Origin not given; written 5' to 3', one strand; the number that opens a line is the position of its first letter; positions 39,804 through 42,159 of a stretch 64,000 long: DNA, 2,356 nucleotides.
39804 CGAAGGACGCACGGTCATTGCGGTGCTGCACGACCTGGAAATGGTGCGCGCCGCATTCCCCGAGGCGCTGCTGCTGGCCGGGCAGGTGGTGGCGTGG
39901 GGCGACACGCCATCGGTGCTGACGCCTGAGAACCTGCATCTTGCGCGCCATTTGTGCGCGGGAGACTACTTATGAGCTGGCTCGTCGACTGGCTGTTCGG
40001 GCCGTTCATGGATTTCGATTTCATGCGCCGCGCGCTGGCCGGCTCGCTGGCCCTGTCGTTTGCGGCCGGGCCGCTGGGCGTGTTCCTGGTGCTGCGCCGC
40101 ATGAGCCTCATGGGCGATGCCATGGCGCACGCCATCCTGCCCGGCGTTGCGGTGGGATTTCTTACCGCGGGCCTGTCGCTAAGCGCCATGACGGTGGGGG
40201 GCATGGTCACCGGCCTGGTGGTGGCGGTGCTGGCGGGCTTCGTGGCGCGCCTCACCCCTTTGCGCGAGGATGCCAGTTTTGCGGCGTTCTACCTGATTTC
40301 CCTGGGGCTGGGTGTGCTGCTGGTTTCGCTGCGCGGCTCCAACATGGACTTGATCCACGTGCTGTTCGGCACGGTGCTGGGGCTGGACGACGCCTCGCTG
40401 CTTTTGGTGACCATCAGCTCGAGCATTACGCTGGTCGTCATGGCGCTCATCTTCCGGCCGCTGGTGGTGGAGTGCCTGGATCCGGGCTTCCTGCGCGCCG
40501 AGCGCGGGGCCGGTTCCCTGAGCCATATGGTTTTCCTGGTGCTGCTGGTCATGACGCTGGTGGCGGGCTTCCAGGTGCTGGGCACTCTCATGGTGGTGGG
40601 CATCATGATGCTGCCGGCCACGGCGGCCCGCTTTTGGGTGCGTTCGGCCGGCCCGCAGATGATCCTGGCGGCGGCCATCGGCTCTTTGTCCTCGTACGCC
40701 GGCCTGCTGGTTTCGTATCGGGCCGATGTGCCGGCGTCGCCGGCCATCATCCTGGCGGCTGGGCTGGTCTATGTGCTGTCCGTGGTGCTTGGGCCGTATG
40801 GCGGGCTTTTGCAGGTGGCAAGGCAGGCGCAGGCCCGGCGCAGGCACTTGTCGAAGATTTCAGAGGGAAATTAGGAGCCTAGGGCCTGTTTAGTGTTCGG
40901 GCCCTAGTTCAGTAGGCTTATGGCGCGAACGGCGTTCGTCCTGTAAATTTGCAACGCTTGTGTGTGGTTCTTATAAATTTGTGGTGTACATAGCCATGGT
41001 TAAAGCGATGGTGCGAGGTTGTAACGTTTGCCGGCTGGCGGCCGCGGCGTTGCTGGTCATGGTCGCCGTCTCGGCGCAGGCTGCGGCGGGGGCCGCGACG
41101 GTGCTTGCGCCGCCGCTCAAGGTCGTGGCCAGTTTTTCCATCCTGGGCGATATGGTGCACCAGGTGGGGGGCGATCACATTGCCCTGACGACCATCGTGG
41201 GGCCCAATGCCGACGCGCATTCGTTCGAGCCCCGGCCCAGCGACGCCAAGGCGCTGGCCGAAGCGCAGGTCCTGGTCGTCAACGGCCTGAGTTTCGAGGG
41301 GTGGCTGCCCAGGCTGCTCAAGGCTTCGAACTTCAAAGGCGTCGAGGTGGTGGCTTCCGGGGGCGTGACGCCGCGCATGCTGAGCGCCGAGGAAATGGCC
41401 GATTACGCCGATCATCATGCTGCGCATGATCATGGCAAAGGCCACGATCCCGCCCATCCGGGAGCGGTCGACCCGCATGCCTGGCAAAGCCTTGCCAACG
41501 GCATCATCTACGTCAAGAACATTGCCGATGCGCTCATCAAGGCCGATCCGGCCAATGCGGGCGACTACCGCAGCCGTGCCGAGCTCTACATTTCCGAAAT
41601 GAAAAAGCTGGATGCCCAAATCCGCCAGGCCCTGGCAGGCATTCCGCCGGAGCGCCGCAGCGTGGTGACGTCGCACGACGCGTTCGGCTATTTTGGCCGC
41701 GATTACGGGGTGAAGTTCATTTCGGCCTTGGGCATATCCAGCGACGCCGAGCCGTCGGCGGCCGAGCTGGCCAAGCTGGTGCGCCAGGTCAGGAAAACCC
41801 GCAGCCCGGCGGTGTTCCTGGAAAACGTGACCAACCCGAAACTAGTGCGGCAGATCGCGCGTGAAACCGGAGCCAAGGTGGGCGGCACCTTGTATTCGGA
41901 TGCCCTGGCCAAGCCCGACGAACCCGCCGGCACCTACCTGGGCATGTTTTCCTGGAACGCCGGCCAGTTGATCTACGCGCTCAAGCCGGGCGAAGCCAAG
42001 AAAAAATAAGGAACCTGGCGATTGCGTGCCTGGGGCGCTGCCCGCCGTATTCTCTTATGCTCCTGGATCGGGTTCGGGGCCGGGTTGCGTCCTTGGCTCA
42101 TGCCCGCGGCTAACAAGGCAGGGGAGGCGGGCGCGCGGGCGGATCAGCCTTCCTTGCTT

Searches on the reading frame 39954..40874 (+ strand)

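Call 57: search_protein_families(library=pfam, proteins=[window:39954-40874:+], max_evalue=0.00001)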
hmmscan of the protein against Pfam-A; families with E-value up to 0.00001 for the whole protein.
window:39954-40874:+ (306 aa): 1 family
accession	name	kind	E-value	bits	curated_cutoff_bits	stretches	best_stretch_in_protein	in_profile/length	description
PF00950.22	ABC-3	-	4.9e-52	177.4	20.1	1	21-278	2-256/258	ABC 3 transport family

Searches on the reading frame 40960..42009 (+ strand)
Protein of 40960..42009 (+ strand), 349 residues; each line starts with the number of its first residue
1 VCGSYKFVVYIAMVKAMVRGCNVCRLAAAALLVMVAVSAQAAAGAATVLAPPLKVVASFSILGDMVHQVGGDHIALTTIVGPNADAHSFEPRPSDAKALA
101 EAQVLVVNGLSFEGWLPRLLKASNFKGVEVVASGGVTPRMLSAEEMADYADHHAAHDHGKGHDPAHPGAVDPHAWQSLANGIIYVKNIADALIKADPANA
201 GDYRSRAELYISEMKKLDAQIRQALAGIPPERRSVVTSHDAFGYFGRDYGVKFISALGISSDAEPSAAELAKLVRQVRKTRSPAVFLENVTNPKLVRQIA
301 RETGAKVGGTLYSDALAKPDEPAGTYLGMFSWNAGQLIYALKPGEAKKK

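Call 57: search_protein_families(library=pfam, proteins=[window:40960-42009:+], max_evalue=0.00001)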
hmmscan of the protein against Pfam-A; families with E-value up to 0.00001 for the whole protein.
window:40960-42009:+ (349 aa): 1 family
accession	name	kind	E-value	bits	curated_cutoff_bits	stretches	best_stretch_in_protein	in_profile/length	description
PF01297.22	ZnuA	-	3.4e-89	299.3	29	1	55-337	1-260/263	Zinc-uptake complex component A periplasmic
